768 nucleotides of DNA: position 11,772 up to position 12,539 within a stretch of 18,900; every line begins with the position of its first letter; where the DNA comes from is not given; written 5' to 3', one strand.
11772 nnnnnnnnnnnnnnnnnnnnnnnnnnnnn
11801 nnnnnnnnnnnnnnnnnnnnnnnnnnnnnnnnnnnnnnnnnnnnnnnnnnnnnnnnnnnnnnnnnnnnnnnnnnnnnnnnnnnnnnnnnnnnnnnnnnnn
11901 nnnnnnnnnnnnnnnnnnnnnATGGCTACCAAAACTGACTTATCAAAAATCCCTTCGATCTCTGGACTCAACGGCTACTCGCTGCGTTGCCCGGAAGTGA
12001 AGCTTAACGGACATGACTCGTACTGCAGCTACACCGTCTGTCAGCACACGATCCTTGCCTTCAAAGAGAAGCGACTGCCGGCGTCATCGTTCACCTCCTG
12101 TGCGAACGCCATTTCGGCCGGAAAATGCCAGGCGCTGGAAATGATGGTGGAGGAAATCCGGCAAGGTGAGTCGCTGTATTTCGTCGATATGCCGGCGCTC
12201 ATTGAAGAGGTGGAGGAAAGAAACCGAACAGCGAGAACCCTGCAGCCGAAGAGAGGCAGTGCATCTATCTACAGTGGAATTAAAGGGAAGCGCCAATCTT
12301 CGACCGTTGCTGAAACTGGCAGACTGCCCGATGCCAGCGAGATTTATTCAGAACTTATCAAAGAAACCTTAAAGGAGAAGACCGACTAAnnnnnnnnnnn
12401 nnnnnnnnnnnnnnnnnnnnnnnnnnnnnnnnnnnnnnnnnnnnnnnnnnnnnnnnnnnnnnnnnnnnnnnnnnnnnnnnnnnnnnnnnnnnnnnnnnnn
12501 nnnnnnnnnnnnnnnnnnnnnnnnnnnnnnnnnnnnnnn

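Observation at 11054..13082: Five genes of unknown function between primase and the tRNA region, four with overlapping start and stop codons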

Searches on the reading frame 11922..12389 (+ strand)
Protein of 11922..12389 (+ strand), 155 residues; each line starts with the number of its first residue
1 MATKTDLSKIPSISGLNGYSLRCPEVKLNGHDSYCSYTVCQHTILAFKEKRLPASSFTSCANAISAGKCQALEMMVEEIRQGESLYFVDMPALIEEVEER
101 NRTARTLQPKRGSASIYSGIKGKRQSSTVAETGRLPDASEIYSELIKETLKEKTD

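Call 13: search_protein_families(library=pfam, proteins=[window:11922-12389:+], max_evalue=0.1)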
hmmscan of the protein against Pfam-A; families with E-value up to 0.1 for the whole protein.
window:11922-12389:+ (155 aa): 0 families

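Call 14: search_protein_families(library=phrogs, proteins=[window:11922-12389:+], max_evalue=0.01)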
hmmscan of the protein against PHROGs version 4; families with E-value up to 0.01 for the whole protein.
window:11922-12389:+ (155 aa): 3 families
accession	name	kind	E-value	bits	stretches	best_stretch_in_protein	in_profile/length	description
phrog_5055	-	unknown function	2.5e-87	291.9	1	1-155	1-155/155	-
phrog_14302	-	unknown function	2.4e-19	70.6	1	74-153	1-72/85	-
phrog_4558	-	unknown function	2.1e-07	32.1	1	35-100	33-97/202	-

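Call 22: search_protein_families(library=ncbifam, proteins=[window:11922-12389:+], max_evalue=0.1)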
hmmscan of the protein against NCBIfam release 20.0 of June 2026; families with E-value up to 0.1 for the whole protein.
window:11922-12389:+ (155 aa): 1 family
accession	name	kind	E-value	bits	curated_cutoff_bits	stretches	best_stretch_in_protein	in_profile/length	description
NF005035.0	PRK06450.1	equivalog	0.094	11.5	301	0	52-128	252-326/338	threonine synthase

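Call 23: search_protein_families(library=padloc, proteins=[window:11922-12389:+], max_evalue=0.1)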
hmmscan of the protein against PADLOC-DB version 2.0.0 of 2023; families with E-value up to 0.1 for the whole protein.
window:11922-12389:+ (155 aa): 0 families

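Call 35: find_homologous_proteins(query=window:11922-12386:+)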
Query window:11922-12386:+ (155 aa): 32 proteins with E <= 0.001 among 68 candidates.
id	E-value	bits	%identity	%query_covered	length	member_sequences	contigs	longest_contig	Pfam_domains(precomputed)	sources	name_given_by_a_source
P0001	7.6e-94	329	99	100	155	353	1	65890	-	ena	-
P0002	3.0e-91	321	97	100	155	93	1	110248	-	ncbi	ncbi:TPA: hypothetical protein ACYSAU_004160 [Klebsiella variicola]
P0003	1.0e-85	303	94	100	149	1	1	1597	-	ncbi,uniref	ncbi:hypothetical protein [Klebsiella pneumoniae]|uniref:hypothetical protein n=1 Tax=Klebsiella pne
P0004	6.7e-64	232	88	78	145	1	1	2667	-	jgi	-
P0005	8.3e-60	219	98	66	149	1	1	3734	-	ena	-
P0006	1.8e-59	218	67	99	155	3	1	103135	-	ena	-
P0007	8.6e-58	213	98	65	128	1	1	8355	-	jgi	jgi:hypothetical protein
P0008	8.9e-56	206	64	99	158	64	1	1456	-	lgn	-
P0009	1.1e-55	206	99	62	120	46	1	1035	-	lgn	-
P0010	2.2e-55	205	63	99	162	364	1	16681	-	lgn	-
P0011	3.2e-55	204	64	99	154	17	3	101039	-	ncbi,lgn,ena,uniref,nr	ncbi:hypothetical protein [Escherichia coli]|uniref:hypothetical protein n=1 Tax=Escherichia coli Ta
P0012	3.7e-55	204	63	98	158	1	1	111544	-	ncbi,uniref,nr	ncbi:hypothetical protein OH773_21945 (plasmid) [Buttiauxella sp. WJP83]|uniref:hypothetical protein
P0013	6.8e-55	203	64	99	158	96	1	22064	-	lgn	-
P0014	1.1e-54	202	62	99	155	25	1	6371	-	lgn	-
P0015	8.2e-54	200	62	98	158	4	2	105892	-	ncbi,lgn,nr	ncbi:TPA: hypothetical protein R4X15_003904 [Citrobacter amalonaticus]|nr:hypothetical protein [Citr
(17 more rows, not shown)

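Call 41: predict_structure(alignment_id=A1)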
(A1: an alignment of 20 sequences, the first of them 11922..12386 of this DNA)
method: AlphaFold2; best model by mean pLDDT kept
length: 155 residues; sequences in the alignment: 20
mean_pLDDT: 46.5   pTM: 0.39
mean pLDDT of the five models: 46.5, 44.7, 43.4, 41.2, 40.4
residues with pLDDT >= 90: 0; 70-90: 11; 50-70: 53; < 50: 91
segments of 3 or more residues with pLDDT < 50: 1-18, 83-155
pLDDT, mean of each block of 10 residues (from residue 1): 32 39 69 67 64 61 67 62 45 44 37 28 25 29 33 31
secondary structure, 60 per line:
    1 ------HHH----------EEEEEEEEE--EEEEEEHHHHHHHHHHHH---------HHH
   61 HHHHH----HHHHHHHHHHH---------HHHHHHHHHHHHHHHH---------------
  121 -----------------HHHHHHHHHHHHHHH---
elements in order: E20-28 E31-36 H37-48 H58-65 H70-80 H90-105 H138-152

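Call 54: search_protein_representatives(alignment_id=A1)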
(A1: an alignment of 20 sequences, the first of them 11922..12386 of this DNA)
Query: 20 sequences, 154 profile positions. Proteins with E-value up to 0.001 (for the whole library): 223; up to 1e-10: 24; up to 1e-30: 8. The best 150 are listed.
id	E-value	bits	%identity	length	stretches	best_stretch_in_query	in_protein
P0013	2.4e-77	274.8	-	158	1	1-154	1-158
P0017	1.2e-65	236.8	-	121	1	1-121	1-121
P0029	4.5e-63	228.4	-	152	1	2-149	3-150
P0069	5.5e-47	176.2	-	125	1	26-133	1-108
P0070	2.3e-46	174.2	-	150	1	5-152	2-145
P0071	6.1e-44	166.3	-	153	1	1-152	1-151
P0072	3.8e-34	134.5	-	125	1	21-133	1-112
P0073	8.6e-33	130.1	-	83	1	3-66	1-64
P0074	1.5e-26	109.9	-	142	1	3-149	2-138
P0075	4.8e-26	108.2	-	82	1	74-154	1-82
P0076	1.2e-25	106.9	-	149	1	4-150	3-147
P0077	5.9e-25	104.6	-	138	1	6-150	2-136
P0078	7.8e-23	97.7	-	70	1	45-95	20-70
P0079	8.3e-23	97.7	-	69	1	3-50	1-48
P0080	7.9e-22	94.5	-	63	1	3-49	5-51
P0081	3.9e-21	92.2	-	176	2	9-145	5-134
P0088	4.7e-11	59.5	-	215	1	32-151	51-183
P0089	8.0e-11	58.7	-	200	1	6-152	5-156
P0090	2.3e-10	57.2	-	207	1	12-153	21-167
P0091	3.2e-10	56.8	-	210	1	14-116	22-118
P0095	5.8e-10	56.0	-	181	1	33-127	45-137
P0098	1.8e-09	54.3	-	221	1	12-154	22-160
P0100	2.3e-09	54.0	-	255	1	30-127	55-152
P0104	3.8e-09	53.3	-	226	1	12-98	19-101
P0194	1.2e-05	42.0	-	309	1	31-117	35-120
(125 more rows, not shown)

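Call 56: search_protein_families(library=pfam, proteins=[P0081, P0088, P0089, P0090, P0091, P0095, P0098, P0100, P0104, P0194], max_evalue=0.01)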
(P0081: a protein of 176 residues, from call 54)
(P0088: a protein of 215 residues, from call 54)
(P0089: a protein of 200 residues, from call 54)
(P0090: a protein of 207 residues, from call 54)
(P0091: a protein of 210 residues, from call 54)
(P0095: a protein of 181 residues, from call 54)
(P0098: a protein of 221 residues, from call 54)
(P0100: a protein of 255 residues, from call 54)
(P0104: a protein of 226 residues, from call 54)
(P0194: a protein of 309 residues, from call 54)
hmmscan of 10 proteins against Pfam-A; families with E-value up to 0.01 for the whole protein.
P0081 (176 aa): 1 family
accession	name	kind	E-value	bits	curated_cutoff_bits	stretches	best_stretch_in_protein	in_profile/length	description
PF17804.6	TSP_NTD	-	0.0012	19.5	26.4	1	37-168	55-172/188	Tail specific protease N-terminal domain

P0088 (215 aa): 0 families

P0089 (200 aa): 0 families

P0090 (207 aa): 0 families

P0091 (210 aa): 0 families

P0095 (181 aa): 0 families

P0098 (221 aa): 0 families

P0100 (255 aa): 0 families

P0104 (226 aa): 0 families

P0194 (309 aa): 0 families

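Call 57: search_protein_families(library=phrogs, proteins=[P0081, P0088, P0089, P0090, P0091, P0095, P0098, P0100, P0104, P0194], max_evalue=0.001)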
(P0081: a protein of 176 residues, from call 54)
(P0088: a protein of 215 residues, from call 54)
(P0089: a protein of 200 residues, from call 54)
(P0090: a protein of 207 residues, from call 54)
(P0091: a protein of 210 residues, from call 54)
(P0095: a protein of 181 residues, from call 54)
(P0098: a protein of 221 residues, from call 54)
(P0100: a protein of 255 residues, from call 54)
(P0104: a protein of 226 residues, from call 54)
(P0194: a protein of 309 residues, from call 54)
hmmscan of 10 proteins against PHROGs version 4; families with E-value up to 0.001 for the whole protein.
P0081 (176 aa): 2 families
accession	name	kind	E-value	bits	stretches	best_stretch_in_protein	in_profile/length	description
phrog_5055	-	unknown function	5.8e-20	73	1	5-146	9-150/155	-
phrog_4558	-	unknown function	8.5e-07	30.2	1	6-80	11-87/202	-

P0088 (215 aa): 2 families
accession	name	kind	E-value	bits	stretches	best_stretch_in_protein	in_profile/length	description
phrog_5055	-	unknown function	1.5e-13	52.2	1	53-185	34-153/155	-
phrog_4558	-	unknown function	9.2e-11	43.1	1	30-106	8-84/202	-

P0089 (200 aa): 2 families
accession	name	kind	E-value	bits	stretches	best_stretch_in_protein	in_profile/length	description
phrog_4558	-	unknown function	5.6e-13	50.4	1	13-97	15-99/202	-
phrog_5055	-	unknown function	2.7e-12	48.1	1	15-157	15-153/155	-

P0090 (207 aa): 2 families
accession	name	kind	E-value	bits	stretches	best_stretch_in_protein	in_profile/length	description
phrog_4558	-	unknown function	3.3e-19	70.7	1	13-199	6-193/202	-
phrog_5055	-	unknown function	1.5e-10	42.5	1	23-167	14-153/155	-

P0091 (210 aa): 2 families
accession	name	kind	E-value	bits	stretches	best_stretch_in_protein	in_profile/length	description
phrog_4558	-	unknown function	5.9e-15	56.8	1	13-102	7-97/202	-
phrog_5055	-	unknown function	6.4e-12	46.9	1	34-115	31-113/155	-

P0095 (181 aa): 2 families
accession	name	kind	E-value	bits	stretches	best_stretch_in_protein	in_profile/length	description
phrog_5055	-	unknown function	7.7e-13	49.9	1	46-117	34-107/155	-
phrog_4558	-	unknown function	3.4e-12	47.8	1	22-110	7-97/202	-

P0098 (221 aa): 2 families
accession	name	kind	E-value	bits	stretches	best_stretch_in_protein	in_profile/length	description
phrog_4558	-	unknown function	8.6e-22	79.1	1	13-159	5-148/202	-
phrog_5055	-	unknown function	6.8e-09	37.1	1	22-160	12-154/155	-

P0100 (255 aa): 2 families
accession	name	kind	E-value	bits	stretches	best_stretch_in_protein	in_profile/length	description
phrog_5055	-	unknown function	1.6e-10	42.4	1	58-136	33-113/155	-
phrog_4558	-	unknown function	1.9e-06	29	1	42-131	14-104/202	-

P0104 (226 aa): 2 families
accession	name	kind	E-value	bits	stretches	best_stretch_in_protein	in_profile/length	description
phrog_4558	-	unknown function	1.6e-15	58.6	1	9-96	4-91/202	-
phrog_5055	-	unknown function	2.5e-11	45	1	19-93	12-91/155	-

P0194 (309 aa): 2 families
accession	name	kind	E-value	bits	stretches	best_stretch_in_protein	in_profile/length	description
phrog_4558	-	unknown function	6.5e-13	50.1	1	14-108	7-105/202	-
phrog_5055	-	unknown function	3.6e-08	34.7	1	36-99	32-96/155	-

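Call 61: search_dna_similar(query=P0090, collection=phages, mode=protein, max_evalue=0.001, max_rows=30, rows=spread)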
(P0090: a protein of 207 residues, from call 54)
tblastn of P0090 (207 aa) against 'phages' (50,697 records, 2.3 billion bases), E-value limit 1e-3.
Records with a match: 13; places in all: 13; records where one place covers at least 80% of the query: 0.
Best place of each record, by identity: <60% 13.
By first word of the organism name: Klebsiella 5; Pseudomonas 4; Stenotrophomonas 2; Salmonella 2.
By host as written in the record: Pseudomonas syringae pv. actinidiae 3; Salmonella enterica subsp. enterica serovar Typhimurium strain LT2 2; Klebsiella pneumoniae 4727 1; horse 1; Klebsiella pneumoniae strain 4011 1; Klebsiella pneumoniae strain 9362 1; Klebsiella pneumoniae subsp. pneumoniae LC-1825/18 1; Stenotrophomonas maltophilia B28B 1; and 2 more.
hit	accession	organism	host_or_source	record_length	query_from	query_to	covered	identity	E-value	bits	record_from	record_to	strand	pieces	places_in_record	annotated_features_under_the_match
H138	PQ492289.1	Klebsiella phage vB_KpnS_p4727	Klebsiella pneumoniae 4727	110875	21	123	50%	33.0%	2e-4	47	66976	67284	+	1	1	record has no annotation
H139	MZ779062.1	Klebsiella phage pJN2-26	horse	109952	21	123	50%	32.1%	2e-4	47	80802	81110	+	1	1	hypothetical protein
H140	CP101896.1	Klebsiella phage GArcari-2022b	Klebsiella pneumoniae strain 4011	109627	21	123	50%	32.1%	3e-4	47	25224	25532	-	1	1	record has no annotation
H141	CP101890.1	Klebsiella phage GArcari-2022a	Klebsiella pneumoniae strain 9362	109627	21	123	50%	32.1%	3e-4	47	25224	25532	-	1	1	record has no annotation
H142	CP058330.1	Klebsiella phage vB_Kpn_1825-KPC53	Klebsiella pneumoniae subsp. pneumoniae ...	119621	26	123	47%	33.3%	3e-4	47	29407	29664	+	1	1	record has no annotation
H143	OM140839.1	Pseudomonas phage ZY21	Pseudomonas syringae pv. actinidiae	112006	17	101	41%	38.4%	1e-5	51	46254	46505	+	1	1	hypothetical protein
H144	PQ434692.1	Stenotrophomonas phage ANB28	Stenotrophomonas maltophilia B28B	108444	9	97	43%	35.6%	4e-7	55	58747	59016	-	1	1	hypothetical protein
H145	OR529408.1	Stenotrophomonas phage BUCTxx99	Stenotrophomonas maltophilia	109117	13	97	41%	37.2%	4e-7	56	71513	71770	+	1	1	hypothetical protein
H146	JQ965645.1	Salmonella phage SSU5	Salmonella enterica subsp. enterica ...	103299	8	102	46%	32.7%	5e-4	46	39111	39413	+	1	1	hypothetical protein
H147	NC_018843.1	Salmonella phage SSU5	Salmonella enterica subsp. enterica ...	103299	8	102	46%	32.7%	5e-4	46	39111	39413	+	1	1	hypothetical protein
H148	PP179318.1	Pseudomonas phage Nican01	Pseudomonas syringae CC0094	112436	17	90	36%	40.0%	1e-5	51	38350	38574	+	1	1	hypothetical protein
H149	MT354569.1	Pseudomonas phage phiK7B1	Pseudomonas syringae pv. actinidiae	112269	17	90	36%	40.0%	1e-5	51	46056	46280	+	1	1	hypothetical protein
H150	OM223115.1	Pseudomonas phage hairong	Pseudomonas syringae pv. actinidiae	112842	14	90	37%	37.2%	1e-5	50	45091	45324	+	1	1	hypothetical protein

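Call 62: get_annotated_region(hit=H143, flank=5000)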
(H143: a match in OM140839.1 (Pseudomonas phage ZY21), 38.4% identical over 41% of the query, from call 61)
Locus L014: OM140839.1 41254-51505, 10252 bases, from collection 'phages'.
description: Pseudomonas phage ZY21, complete genome.
organism: Pseudomonas phage ZY21 (NCBI taxid 2909584)
taxonomy: Viruses; Duplodnaviria; Heunggongvirae; Uroviricota; Caudoviricetes; Nickievirus
host: Pseudomonas syringae pv. actinidiae; source: kiwifruit plant; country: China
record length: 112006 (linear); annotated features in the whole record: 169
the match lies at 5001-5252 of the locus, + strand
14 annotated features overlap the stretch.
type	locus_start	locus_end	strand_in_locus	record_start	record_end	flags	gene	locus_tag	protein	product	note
CDS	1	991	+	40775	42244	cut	-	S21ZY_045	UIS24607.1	replicative DNA helicase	-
CDS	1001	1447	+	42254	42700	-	-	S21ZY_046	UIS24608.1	hypothetical protein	-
CDS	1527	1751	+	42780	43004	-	-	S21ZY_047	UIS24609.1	hypothetical protein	-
CDS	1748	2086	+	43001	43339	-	-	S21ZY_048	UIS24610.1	hypothetical protein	-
CDS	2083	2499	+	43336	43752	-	-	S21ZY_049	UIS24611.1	hypothetical protein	-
CDS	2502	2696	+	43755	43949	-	-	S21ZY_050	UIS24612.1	hypothetical protein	-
CDS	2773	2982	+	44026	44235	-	-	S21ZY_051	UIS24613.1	hypothetical protein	-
CDS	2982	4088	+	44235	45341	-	-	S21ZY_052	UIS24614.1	DNA primase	-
CDS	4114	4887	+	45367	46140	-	-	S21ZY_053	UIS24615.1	hypothetical protein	-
CDS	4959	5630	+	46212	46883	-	-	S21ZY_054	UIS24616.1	hypothetical protein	-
CDS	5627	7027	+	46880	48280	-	-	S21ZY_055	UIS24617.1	DNA ligase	-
CDS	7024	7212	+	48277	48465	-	-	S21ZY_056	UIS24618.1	hypothetical protein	-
CDS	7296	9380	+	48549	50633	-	-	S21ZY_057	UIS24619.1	aerobic cobaltochelatase subunit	aerobic cobaltochelatase subunit CobT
CDS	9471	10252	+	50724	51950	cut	-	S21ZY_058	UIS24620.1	aerobic cobaltochelatase subunit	aerobic cobaltochelatase subunit CobS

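Call 63: get_annotated_region(hit=H145, flank=5000)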
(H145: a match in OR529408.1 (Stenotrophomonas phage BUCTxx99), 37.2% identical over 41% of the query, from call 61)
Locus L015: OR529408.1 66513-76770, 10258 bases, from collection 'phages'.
description: Stenotrophomonas phage BUCTxx99, complete genome.
organism: Stenotrophomonas phage BUCTxx99 (NCBI taxid 3092590)
taxonomy: Viruses; Duplodnaviria; Heunggongvirae; Uroviricota; Caudoviricetes
host: Stenotrophomonas maltophilia; source: sewage; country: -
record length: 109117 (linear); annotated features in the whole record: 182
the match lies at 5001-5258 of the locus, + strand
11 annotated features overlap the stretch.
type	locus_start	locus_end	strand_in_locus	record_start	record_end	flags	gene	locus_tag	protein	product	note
CDS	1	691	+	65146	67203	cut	-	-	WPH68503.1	LAGLIDADG family homing endonuclease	-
CDS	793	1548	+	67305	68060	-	-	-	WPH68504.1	PhoH family protein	-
CDS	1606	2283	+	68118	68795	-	-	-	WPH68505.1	hypothetical protein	-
CDS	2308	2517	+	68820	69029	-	-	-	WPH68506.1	hypothetical protein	-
CDS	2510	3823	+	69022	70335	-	-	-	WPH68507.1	DnaB-like helicase C-terminal domain-containing protein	-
CDS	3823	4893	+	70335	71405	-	-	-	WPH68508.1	DNA primase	-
CDS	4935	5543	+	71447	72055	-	-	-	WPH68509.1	hypothetical protein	-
CDS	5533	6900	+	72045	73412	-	-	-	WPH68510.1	hypothetical protein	-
CDS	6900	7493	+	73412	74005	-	-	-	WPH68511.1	hypothetical protein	-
CDS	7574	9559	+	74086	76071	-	-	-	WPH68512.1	hypothetical protein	-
CDS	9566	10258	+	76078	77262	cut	-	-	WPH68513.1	AAA family ATPase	-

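Call 65: search_protein_families(library=pfam, proteins=[L015:5533-6900:+, L014:5627-7027:+, L014:4114-4887:+, L014:7024-7212:+, L015:6900-7493:+, L014:4959-5630:+], max_evalue=0.01)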
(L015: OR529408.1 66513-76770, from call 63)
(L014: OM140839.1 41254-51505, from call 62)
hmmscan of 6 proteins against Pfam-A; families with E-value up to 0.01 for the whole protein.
L015:5533-6900:+ (455 aa): 4 families
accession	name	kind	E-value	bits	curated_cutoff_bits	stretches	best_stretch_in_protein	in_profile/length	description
PF01068.26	DNA_ligase_A_M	-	6e-17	62.4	26.2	1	162-348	20-204/204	ATP dependent DNA ligase domain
PF14743.12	DNA_ligase_OB_2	-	2.8e-11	43.7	28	1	362-447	1-66/66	DNA ligase OB-like domain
PF04679.21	DNA_ligase_A_C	-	1.7e-08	35.2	27.5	1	383-450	22-94/94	ATP dependent DNA ligase C terminal region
PF17879.7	DNA_ligase_C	-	0.0049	17.3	25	0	422-447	84-109/109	DNA ligase C-terminal domain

L014:5627-7027:+ (466 aa): 2 families
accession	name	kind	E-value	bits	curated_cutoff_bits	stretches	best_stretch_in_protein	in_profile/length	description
PF01068.26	DNA_ligase_A_M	-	1.8e-09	38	26.2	1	152-350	19-204/204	ATP dependent DNA ligase domain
PF14743.12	DNA_ligase_OB_2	-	1e-06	29.1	28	1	370-421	5-50/66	DNA ligase OB-like domain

L014:4114-4887:+ (257 aa): 0 families

L014:7024-7212:+ (62 aa): 0 families

L015:6900-7493:+ (197 aa): 4 families
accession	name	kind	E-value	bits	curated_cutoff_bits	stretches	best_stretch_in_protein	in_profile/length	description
PF00625.27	Guanylate_kin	-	7.9e-19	68.5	25.2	1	2-143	2-141/182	Guanylate kinase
PF13238.12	AAA_18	-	8.9e-05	23.4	29.4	1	5-142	1-118/128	AAA domain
PF13521.12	AAA_28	-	0.0086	16.7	27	0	5-34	2-32/164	AAA domain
PF13401.12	AAA_22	-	0.0098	16.7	27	0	2-39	5-45/130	AAA domain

L014:4959-5630:+ (223 aa): 0 families

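Call 84: find_related_loci(query=A8, collection=viral_contigs, flank=4000)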
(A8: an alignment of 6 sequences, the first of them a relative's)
Query A8 (207 aa) in viral_contigs; peptide patterns used: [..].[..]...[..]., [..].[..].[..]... (x = any residue, [..] = any of these).
87 stretches matched a pattern; 36 encode a relative of the query (tblastn E <= 1e-3); 34 distinct loci.
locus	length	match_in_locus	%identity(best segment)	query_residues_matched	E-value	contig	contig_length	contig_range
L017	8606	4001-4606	47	1-203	1e-53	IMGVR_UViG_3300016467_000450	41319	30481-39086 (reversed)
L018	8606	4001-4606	47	1-203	2e-53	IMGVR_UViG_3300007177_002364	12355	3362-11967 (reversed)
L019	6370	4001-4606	47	1-203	1e-53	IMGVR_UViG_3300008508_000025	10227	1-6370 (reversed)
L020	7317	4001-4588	45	1-202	4e-49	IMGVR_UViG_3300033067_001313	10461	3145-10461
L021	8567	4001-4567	47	1-200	1e-48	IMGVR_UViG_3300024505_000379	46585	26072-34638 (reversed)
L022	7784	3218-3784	47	1-200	1e-48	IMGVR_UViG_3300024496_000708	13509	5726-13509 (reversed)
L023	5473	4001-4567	47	1-200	1e-48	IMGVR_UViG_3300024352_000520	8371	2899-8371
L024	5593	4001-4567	47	1-200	1e-48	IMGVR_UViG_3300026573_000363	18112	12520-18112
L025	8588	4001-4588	46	1-202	2e-48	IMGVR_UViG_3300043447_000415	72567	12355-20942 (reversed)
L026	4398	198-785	46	1-202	2e-48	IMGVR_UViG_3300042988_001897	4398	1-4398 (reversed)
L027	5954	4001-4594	44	1-207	3e-45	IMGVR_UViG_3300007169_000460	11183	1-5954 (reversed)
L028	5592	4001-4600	44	1-203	4e-45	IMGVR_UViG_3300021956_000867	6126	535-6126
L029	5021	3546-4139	45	1-202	3e-45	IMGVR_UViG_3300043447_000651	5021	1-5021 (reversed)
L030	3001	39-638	44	1-203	3e-45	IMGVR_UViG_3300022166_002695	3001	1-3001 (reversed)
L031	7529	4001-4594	44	1-207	4e-45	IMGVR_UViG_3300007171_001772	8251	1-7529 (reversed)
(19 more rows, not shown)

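Call 95: search_solved_structures(query=A7, max_evalue=1)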
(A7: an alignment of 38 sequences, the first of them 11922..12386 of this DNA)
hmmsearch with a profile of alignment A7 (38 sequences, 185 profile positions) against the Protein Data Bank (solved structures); distinct sequences matched with E-value up to 1: 0.
